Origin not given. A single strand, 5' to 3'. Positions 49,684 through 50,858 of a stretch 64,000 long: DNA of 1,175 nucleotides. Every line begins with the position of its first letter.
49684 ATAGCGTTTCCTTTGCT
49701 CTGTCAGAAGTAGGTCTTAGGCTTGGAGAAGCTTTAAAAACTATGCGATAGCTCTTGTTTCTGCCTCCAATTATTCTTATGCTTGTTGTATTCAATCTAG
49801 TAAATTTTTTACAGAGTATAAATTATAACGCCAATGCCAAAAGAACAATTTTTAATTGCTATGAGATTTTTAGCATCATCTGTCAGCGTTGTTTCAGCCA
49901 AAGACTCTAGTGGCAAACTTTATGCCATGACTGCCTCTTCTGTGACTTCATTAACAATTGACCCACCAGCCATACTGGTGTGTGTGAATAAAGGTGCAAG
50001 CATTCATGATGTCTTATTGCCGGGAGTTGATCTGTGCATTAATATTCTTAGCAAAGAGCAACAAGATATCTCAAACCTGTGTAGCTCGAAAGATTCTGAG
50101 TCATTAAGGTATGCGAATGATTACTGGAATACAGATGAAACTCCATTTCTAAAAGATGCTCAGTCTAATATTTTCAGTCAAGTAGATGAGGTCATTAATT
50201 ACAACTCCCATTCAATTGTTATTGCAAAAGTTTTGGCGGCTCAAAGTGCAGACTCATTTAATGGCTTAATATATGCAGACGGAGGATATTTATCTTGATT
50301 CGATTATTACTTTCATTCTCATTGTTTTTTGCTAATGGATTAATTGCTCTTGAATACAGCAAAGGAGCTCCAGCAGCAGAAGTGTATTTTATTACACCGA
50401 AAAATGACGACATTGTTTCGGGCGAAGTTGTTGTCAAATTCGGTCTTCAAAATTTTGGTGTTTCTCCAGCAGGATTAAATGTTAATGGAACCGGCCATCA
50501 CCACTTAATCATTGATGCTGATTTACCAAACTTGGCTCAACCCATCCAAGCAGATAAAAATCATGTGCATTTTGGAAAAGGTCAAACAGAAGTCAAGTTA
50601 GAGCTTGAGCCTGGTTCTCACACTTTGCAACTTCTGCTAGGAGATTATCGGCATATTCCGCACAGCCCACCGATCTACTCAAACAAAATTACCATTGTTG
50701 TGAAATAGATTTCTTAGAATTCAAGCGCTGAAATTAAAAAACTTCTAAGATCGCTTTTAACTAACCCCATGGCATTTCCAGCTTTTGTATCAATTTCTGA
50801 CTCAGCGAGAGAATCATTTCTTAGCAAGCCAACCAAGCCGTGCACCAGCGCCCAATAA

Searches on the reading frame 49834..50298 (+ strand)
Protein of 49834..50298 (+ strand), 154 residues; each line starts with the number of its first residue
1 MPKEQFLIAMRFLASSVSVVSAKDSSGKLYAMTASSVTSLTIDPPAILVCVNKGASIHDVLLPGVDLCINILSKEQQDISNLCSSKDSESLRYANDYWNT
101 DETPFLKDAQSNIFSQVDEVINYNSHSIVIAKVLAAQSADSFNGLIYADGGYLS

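Call 7: search_protein_families(library=pfam, proteins=[window:49834-50298:+])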
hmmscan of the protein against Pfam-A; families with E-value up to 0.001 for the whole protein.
window:49834-50298:+ (154 aa): 1 family
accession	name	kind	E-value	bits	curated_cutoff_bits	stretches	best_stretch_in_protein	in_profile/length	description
PF01613.24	Flavin_Reduct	-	9.7e-30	104.1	27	1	10-152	1-149/153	Flavin reductase like domain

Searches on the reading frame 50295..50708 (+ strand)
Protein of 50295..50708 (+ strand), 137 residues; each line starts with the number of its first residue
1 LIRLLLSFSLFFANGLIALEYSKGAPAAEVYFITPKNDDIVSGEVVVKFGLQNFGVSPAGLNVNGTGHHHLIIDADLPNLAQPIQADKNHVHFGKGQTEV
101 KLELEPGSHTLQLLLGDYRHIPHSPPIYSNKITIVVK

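Call 7: search_protein_families(library=pfam, proteins=[window:50295-50708:+])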
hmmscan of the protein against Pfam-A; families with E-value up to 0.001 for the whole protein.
window:50295-50708:+ (137 aa): 1 family
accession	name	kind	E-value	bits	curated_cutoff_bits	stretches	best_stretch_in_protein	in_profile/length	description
PF14347.11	DUF4399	-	1.1e-36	125.4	28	1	47-137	1-91/91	Domain of unknown function (DUF4399)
